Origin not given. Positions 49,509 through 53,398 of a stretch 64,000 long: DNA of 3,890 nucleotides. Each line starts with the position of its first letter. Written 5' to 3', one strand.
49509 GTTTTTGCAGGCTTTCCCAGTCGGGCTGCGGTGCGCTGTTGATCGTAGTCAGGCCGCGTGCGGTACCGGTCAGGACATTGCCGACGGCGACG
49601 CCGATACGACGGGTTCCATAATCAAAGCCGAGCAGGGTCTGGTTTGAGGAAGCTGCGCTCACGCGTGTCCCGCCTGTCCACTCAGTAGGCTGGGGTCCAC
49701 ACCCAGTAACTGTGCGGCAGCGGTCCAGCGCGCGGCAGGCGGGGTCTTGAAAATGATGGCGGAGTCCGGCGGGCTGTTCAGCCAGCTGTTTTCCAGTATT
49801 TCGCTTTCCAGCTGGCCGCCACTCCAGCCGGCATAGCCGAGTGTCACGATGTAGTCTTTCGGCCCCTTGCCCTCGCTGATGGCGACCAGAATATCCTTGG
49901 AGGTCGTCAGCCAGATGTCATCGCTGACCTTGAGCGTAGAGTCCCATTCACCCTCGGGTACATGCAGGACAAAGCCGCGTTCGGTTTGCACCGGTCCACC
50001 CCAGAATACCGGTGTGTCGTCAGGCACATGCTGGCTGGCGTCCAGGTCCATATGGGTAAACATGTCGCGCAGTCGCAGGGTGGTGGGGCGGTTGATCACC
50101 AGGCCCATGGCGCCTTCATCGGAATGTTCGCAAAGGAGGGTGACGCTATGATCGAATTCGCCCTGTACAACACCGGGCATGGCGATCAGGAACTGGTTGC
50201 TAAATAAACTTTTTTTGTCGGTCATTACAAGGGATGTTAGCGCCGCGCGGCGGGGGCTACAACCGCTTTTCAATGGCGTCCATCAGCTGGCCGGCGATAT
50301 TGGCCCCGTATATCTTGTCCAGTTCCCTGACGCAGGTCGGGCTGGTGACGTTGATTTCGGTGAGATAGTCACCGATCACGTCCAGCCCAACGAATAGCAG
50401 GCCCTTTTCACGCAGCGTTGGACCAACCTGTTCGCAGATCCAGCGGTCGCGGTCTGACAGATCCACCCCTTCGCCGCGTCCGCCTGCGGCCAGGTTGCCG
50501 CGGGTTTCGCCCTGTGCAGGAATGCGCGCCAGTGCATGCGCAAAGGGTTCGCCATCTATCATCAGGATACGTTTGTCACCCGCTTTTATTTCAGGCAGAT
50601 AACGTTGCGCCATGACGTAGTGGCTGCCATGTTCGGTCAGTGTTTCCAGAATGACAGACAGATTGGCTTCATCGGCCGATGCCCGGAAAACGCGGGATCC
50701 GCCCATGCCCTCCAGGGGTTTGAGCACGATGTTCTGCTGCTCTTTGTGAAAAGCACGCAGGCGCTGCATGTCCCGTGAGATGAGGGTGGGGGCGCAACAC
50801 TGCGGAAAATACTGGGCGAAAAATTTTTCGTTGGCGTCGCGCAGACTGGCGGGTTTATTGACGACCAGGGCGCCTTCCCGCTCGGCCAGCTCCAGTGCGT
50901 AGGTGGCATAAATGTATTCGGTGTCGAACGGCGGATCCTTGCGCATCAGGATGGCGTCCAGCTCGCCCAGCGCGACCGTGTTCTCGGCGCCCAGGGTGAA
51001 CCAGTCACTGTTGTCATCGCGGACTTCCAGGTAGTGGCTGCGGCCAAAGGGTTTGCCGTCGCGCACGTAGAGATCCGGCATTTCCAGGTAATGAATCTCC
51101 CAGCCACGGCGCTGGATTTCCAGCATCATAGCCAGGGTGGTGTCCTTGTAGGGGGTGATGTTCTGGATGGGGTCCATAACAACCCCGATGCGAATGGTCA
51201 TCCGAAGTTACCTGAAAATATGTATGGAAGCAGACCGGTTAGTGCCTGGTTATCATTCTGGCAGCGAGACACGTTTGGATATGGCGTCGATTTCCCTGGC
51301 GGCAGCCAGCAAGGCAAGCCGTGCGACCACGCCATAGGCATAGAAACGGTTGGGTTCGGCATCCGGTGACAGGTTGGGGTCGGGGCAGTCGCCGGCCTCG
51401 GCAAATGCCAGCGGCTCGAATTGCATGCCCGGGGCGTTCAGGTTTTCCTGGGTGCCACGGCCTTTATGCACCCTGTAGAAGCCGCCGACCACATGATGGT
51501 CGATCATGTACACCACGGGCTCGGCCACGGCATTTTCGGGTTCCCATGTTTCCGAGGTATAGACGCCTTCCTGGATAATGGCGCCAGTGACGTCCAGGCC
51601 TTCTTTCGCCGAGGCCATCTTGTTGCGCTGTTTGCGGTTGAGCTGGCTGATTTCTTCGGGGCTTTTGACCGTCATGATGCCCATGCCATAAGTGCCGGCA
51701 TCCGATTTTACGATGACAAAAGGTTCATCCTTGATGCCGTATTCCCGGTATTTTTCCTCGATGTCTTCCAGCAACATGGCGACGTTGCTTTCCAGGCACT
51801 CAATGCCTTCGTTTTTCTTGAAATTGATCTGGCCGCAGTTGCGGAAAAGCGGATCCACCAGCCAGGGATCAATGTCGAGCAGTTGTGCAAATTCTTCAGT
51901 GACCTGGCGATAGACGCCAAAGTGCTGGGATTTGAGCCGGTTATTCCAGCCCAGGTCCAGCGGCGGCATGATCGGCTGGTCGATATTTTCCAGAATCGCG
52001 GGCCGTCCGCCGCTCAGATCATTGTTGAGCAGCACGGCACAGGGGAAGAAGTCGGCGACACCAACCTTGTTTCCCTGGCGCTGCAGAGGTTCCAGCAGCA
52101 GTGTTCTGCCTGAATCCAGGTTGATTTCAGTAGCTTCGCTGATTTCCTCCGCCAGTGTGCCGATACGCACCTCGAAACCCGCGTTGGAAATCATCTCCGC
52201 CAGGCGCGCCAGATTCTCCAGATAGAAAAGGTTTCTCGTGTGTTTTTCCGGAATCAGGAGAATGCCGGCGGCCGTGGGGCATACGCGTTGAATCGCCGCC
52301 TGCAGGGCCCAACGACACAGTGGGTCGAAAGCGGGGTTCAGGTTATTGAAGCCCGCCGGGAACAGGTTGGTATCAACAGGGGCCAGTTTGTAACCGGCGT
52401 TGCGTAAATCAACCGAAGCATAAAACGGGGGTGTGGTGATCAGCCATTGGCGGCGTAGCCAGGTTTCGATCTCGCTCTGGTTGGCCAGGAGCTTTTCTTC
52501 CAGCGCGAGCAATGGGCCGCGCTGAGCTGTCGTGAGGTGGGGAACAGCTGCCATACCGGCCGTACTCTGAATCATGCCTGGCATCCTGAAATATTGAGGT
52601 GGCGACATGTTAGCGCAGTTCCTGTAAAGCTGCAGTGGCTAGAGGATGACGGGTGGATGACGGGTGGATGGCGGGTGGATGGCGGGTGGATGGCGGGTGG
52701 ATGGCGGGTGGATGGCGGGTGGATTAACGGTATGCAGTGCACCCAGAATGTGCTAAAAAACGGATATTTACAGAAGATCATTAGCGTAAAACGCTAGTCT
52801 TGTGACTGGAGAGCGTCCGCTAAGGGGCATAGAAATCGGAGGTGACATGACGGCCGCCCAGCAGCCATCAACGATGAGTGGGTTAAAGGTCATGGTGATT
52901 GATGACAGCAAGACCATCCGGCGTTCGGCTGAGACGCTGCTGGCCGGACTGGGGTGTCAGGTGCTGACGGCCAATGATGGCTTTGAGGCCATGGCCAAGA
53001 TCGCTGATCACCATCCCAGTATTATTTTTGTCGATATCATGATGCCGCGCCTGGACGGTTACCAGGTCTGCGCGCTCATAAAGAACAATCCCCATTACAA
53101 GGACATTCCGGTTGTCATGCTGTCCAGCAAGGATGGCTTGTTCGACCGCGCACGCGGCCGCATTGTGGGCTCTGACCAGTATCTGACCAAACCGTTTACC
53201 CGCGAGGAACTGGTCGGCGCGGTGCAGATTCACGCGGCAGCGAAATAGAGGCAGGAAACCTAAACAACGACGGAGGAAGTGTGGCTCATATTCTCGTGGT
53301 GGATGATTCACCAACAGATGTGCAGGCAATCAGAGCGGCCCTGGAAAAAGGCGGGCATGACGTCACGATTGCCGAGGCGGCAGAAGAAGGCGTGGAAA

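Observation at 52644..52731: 11-bp G-rich tandem repeat in the divergent gshA / pilG-chpA promoter region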

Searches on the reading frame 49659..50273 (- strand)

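Call 49: search_protein_families(library=pfam, proteins=[window:49659-50273:-], max_evalue=0.00001)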
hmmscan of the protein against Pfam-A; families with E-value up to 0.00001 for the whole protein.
window:49659-50273:- (204 aa): 1 family
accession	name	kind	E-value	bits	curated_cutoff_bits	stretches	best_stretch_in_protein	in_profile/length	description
PF02622.21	DUF179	-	7.5e-51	172.7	27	1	33-191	1-157/157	AlgH-like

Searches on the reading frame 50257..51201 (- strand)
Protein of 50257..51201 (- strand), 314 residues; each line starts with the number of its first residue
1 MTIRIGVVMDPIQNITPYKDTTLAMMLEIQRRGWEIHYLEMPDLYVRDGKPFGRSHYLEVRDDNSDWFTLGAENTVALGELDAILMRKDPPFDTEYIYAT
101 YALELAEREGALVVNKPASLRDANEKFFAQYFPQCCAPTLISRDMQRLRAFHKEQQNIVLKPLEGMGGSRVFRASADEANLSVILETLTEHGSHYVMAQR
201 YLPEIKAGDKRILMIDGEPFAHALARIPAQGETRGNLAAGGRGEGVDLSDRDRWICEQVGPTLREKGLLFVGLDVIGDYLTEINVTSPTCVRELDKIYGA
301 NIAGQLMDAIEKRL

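Call 7: search_protein_families(library=ncbifam, proteins=[window:50257-51201:-])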
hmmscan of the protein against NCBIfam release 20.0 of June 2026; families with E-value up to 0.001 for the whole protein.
window:50257-51201:- (314 aa): 8 families
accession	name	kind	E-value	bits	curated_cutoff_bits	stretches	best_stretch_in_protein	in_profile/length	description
NF003573.0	PRK05246.1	equivalog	6.2e-138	458.9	272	1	3-313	2-312/316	glutathione synthase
TIGR01380.1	glut_syn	equivalog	1e-135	451.7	299.05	1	4-313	2-311/312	glutathione synthase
NF009110.0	PRK12458.1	subfamily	1.2e-68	231.7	408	1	4-312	2-329/349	glutathione synthetase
NF040720.1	MptN_Meth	equivalog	1.5e-18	66.9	350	1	74-310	49-290/291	tetrahydromethanopterin:alpha-L-glutamate ligase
TIGR00768.1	rimK_fam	subfamily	4.1e-17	62.4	143.4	1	74-310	43-276/276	RimK family alpha-L-glutamate ligase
NF007764.0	PRK10446.1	equivalog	9.5e-08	31.7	331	1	158-313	138-289/300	30S ribosomal protein S6--L-glutamate ligase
TIGR02144.1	LysX_arch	equivalog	3.2e-06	26.4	275.6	1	100-310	62-275/281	lysine biosynthesis protein LysX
TIGR04187.1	GRASP_SAV_5884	subfamily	0.00082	18.7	350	0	105-226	103-226/312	ATP-grasp ribosomal peptide maturase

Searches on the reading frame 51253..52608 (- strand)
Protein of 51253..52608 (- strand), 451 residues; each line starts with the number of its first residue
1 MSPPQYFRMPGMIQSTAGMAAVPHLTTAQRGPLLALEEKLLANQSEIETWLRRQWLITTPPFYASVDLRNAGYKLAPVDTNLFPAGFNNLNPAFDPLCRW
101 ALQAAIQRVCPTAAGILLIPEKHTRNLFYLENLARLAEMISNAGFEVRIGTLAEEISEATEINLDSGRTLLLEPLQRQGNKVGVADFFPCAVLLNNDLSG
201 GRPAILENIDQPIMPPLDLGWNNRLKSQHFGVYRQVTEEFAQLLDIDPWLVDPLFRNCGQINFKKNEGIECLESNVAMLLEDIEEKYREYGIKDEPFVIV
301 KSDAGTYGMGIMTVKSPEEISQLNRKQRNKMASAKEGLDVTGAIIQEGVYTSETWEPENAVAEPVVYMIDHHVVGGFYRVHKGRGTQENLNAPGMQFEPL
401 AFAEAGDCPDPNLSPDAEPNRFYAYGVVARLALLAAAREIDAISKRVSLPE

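Call 7: search_protein_families(library=ncbifam, proteins=[window:51253-52608:-])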
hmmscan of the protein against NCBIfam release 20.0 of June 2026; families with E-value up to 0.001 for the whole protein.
window:51253-52608:- (451 aa): 1 family
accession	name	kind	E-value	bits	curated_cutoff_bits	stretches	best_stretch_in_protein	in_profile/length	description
TIGR02049.1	gshA_ferroox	equivalog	1.1e-173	577.6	293.9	1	37-442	1-401/403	glutamate--cysteine ligase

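Call 13: find_related_loci(query=window:51253-52575:-, collection=genome_contigs, flank=3000)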
Query window:51253-52575:- (440 aa) in genome_contigs; peptide patterns used: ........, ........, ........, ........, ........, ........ (x = any residue, [..] = any of these).
179 stretches matched a pattern; 106 encode a relative of the query (tblastn E <= 1e-3); the best 80 are kept; 80 distinct loci.
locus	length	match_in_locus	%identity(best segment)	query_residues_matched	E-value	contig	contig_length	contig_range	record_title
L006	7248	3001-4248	84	1-416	0e+0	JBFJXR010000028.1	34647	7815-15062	MAG: Nevskiales bacterium isolate Mix_sand19.2022.05.G.6 k141_3043862_length_34647_cov_28.6068, whole genome shotgun seq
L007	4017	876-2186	67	4-440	0e+0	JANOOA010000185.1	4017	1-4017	MAG: Gammaproteobacteria bacterium isolate VAR_43_metabat_261 VAR_43_k141_1446756, whole genome shotgun sequence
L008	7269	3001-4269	69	9-431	0e+0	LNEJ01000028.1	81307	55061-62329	MAG: Gammaproteobacteria bacterium Ga0074134 Ga0074134_126.1, whole genome shotgun sequence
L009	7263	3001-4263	70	9-429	0e+0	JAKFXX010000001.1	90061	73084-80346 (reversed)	MAG: Gammaproteobacteria bacterium isolate ND4_Bin_8 ND4_0000009, whole genome shotgun sequence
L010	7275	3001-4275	67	2-429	0e+0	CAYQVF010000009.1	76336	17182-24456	MAG TPA_asm: uncultured Chromatiaceae bacterium isolate SRP128015_co1_170 genome assembly, contig: NODE_165_length_76336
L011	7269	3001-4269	67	4-429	0e+0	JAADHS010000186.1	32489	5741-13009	MAG: Gammaproteobacteria bacterium isolate M_MetaBat.201 contig-127_1486, whole genome shotgun sequence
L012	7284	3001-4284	64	8-435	0e+0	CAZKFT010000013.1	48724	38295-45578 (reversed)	MAG TPA_asm: uncultured Gammaproteobacteria bacterium isolate SRP319275_co1_225 genome assembly, contig: NODE_500_length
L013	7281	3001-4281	65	2-428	0e+0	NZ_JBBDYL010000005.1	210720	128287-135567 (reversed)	MAG: Sulfuricaulis sp. isolate LejiaD_57_21 Lejia_D_114_length_210720_cov_12, whole genome shotgun sequence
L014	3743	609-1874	66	8-429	0e+0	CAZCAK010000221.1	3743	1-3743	MAG TPA_asm: uncultured Acidiferrobacteraceae bacterium isolate SRP193066_co2_296 genome assembly, contig: NODE_13678_le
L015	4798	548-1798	64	2-417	0e+0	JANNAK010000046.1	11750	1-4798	MAG: Gammaproteobacteria bacterium isolate OTE_78_metabat_483 OTE_78_k141_834781, whole genome shotgun sequence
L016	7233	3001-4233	64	7-417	0e+0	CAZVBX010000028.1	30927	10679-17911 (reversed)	MAG TPA_asm: uncultured Ectothiorhodospiraceae bacterium isolate binchicken_co207_287 genome assembly, contig: NODE_1050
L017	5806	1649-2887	65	4-417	0e+0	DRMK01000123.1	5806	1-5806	MAG TPA_asm: Gammaproteobacteria bacterium isolate HyVt-486 HyVt-486_k145_181333, whole genome shotgun sequence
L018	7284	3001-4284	65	8-435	0e+0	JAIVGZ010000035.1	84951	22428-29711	MAG: Natronospirales bacterium isolate MAG22 MTG22_189, whole genome shotgun sequence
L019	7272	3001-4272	64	8-435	0e+0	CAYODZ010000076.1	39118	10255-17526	MAG TPA_asm: uncultured Gammaproteobacteria bacterium isolate binchicken_co31_113 genome assembly, contig: k141_3177390,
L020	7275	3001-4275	64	7-431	0e+0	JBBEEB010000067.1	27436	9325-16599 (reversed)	MAG: Halofilum sp. (in: g-proteobacteria) isolate LejiaF_67_50 Lejia_F_2559_length_27436_cov_33, whole genome shotgun se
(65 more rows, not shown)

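Call 20: list_cluster_members(proteins=[window:51253-52575:-, window:52847-53248:+, window:50257-51201:-, window:53659-54204:+])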
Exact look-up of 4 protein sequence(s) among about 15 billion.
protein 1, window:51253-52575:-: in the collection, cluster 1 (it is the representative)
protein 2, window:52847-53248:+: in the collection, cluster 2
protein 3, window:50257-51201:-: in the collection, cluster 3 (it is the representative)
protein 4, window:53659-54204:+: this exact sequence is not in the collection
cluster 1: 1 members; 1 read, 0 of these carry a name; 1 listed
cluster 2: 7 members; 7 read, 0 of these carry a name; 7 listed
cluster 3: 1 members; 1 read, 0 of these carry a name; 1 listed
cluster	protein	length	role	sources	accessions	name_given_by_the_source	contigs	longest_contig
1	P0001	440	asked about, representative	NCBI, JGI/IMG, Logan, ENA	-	-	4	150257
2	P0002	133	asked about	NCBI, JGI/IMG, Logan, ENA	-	-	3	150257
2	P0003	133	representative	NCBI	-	-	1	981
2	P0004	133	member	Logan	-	-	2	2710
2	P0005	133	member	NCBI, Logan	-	-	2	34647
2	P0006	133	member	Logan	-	-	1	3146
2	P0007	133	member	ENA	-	-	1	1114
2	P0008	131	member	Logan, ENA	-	-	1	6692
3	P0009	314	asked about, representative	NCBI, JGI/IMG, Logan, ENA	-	-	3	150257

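Call 21: find_encoding_contigs(protein=P0008, flank=3000, max_places=6)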
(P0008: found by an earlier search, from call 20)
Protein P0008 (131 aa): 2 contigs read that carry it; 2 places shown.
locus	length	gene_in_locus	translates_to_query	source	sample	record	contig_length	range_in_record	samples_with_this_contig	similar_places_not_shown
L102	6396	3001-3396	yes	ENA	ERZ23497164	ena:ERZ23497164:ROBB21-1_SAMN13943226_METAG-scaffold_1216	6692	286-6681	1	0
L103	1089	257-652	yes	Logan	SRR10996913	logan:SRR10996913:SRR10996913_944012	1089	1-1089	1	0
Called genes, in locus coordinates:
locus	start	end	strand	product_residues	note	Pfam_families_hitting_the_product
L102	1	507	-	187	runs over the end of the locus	PF02622:DUF179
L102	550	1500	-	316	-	PF02951:GSH-S_N, PF02955:GSH-S_ATP, PF08443:RimK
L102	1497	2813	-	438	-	PF08886:GshA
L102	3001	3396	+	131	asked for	PF00072:Response_reg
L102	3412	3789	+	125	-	PF00072:Response_reg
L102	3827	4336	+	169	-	PF01584:CheW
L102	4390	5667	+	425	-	PF00015:MCPsignal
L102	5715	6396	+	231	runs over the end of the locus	?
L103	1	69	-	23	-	?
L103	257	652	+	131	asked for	PF00072:Response_reg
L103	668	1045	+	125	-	PF00072:Response_reg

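Call 22: find_encoding_contigs(protein=P0006, flank=3000, max_places=6)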
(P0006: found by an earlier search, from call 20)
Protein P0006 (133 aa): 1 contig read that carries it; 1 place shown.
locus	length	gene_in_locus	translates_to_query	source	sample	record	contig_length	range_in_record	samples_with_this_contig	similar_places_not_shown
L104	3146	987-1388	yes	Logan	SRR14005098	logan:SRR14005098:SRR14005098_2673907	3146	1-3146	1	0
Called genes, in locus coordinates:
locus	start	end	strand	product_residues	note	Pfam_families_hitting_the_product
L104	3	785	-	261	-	?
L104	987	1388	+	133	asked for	PF00072:Response_reg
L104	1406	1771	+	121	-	PF00072:Response_reg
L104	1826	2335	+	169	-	PF01584:CheW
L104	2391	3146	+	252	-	?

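Call 23: find_encoding_contigs(protein=P0004, flank=3000, max_places=6)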
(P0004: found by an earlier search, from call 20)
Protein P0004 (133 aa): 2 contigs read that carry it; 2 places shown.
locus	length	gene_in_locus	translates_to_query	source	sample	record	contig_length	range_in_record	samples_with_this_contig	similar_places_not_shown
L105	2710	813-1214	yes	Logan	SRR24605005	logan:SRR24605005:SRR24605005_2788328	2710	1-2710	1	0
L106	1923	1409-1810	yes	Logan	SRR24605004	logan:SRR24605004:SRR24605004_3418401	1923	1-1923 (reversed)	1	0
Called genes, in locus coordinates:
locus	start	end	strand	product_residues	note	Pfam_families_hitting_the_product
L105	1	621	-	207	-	?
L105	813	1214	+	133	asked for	PF00072:Response_reg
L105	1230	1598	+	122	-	PF00072:Response_reg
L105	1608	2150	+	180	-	PF01584:CheW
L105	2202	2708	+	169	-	?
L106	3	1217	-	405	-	?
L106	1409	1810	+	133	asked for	PF00072:Response_reg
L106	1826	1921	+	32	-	?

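Call 26: find_encoding_contigs(protein=P0003, flank=3000, max_places=6)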
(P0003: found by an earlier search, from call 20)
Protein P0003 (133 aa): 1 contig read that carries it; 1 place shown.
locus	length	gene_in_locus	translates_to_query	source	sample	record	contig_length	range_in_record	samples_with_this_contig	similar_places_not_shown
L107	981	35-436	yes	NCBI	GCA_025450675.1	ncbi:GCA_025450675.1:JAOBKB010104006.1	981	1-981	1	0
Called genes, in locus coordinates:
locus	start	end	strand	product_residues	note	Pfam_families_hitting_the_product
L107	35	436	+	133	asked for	PF00072:Response_reg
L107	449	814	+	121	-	PF00072:Response_reg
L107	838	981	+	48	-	?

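Call 27: find_encoding_contigs(protein=P0007, flank=3000, max_places=6)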
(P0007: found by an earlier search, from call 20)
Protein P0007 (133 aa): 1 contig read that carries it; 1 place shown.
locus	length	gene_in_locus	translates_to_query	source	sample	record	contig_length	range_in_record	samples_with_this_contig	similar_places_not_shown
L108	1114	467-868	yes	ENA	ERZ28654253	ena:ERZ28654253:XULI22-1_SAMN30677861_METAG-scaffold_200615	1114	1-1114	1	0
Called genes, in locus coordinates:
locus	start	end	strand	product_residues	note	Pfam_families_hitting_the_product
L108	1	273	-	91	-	?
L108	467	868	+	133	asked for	PF00072:Response_reg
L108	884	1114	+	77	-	?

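Call 45: find_encoding_contigs(protein=window:51253-52575:-, flank=1500, max_places=10)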
Protein window:51253-52575:- (440 aa): 7 contigs read that carry it; 3 places shown.
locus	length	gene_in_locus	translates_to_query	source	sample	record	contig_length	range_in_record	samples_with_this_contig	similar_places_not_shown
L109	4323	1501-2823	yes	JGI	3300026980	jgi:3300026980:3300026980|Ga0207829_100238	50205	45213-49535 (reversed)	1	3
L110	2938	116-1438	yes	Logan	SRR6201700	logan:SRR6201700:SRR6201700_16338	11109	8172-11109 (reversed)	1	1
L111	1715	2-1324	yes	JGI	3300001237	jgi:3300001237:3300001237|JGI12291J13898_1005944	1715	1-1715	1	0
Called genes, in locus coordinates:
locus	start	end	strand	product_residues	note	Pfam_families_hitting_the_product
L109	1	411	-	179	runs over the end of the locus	PF01584:CheW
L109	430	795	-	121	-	PF00072:Response_reg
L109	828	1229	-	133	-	PF00072:Response_reg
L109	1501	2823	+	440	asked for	PF08886:GshA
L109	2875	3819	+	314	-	PF02951:GSH-S_N, PF02955:GSH-S_ATP, PF08443:RimK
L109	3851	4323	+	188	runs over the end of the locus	PF02622:DUF179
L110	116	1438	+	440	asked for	PF08886:GshA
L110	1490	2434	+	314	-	PF02951:GSH-S_N, PF02955:GSH-S_ATP, PF08443:RimK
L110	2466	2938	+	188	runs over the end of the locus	PF02622:DUF179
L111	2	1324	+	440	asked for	PF08886:GshA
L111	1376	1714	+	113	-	?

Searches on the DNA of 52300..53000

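Call 29: search_rna_families(source=window, start=52300, end=53000, threshold=evalue, max_evalue=1)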
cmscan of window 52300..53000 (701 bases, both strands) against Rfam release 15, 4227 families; matches with E-value up to 1: 0.
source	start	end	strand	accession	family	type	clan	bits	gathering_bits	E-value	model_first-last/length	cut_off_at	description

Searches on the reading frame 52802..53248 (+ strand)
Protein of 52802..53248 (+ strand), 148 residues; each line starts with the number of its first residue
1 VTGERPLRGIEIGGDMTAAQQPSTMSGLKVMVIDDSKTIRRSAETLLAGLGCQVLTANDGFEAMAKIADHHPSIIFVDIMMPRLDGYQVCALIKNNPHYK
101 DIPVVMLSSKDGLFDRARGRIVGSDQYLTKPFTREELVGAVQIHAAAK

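Call 7: search_protein_families(library=ncbifam, proteins=[window:52802-53248:+])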
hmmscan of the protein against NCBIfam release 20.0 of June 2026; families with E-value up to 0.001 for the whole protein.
window:52802-53248:+ (148 aa): 95 families (the best 25 are shown)
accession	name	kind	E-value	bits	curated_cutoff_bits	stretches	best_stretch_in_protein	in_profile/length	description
NF045944.1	ResRegRpaBCyano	equivalog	3.3e-27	95.4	330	1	31-141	1-108/229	response regulator transcription factor RpaB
NF007135.0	PRK09581.1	equivalog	2.1e-24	86.2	474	1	29-139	4-114/457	PleD family two-component system response regulator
NF040534.1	resp_reg_YycF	equivalog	4.7e-24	84.9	340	1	29-143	2-113/231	response regulator YycF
TIGR02154.1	PhoB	equivalog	3.4e-23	82.1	296.2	1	28-142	3-117/226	phosphate regulon transcriptional regulator PhoB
NF033120.0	vanR_FM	exception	2.3e-22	79.8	460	1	25-142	1-115/231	vancomycin resistance response regulator transcription factor, VanR-F/VanR-M family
NF040689.1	MtrAB_MtrA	equivalog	1e-20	74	300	1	30-142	1-110/219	MtrAB system response regulator MtrA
NF041733.1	resp_reg_CseB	equivalog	2.1e-20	73.1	350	1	29-140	2-110/228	two-component system response regulator CseB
NF033117.2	vanR_ACDEGLN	exception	1.2e-18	67.5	350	1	30-142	1-110/226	VanR-ABDEGLN family response regulator transcription factor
NF053854.1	RespRegPhoBBctds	equivalog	2.4e-18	66.3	270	1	30-140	1-110/225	two-component system response regulator PhoB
NF007546.0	PRK10161.1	equivalog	2.9e-18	66.3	471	1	29-142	4-117/229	phosphate response regulator transcription factor PhoB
NF041866.1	EpsW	equivalog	3.2e-18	65.6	200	1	29-142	7-122/131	exopolysaccharide biosynthesis response regulator EpsW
NF007005.1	PRK09468.1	equivalog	8.9e-18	64.6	331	1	28-142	4-116/237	osmolarity response regulator transcription factor OmpR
NF011874.0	PRK15347.1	equivalog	2.2e-17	62.4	852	1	28-145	691-810/921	two component system sensor kinase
TIGR01387.1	cztR_silR_copR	subfamily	9.4e-17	61.4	279.2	1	30-142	1-111/218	heavy metal response regulator transcription factor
NF008318.0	PRK11107.1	equivalog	1.5e-16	59.7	890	1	18-140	658-780/920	two-component sensor histidine kinase BarA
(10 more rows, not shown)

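Call 11: find_encoding_contigs(protein=window:52847-53248:+, flank=3000, max_places=10)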
Protein window:52847-53248:+ (133 aa): 6 contigs read that carry it; 4 places shown.
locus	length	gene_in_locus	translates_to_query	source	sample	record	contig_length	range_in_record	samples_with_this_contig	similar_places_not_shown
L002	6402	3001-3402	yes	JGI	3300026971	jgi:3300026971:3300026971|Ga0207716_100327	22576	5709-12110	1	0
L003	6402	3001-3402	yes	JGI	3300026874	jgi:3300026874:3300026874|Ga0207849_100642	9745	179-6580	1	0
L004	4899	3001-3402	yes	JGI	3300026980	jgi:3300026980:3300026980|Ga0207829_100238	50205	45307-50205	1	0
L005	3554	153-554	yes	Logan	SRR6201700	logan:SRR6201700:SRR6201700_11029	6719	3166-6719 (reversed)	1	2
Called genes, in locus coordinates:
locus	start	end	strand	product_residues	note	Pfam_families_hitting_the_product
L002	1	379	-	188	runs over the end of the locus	PF02622:DUF179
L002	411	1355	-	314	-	PF02951:GSH-S_N, PF02955:GSH-S_ATP, PF08443:RimK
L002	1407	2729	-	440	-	PF08886:GshA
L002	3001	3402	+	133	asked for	PF00072:Response_reg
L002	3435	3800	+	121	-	PF00072:Response_reg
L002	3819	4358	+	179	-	PF01584:CheW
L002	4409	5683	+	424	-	PF00015:MCPsignal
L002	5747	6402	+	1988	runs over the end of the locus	PF27543:FimL_C (weak), PF26379:FimL_2nd, PF27543:FimL_C, PF01627:Hpt, PF02518:HATPase_c, PF01584:CheW, PF00072:Response_reg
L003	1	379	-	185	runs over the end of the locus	?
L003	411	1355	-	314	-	PF02951:GSH-S_N, PF02955:GSH-S_ATP, PF08443:RimK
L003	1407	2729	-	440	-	PF08886:GshA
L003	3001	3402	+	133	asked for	PF00072:Response_reg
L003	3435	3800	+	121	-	PF00072:Response_reg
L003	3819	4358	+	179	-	PF01584:CheW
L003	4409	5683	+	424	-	PF00015:MCPsignal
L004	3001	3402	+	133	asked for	PF00072:Response_reg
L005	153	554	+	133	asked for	PF00072:Response_reg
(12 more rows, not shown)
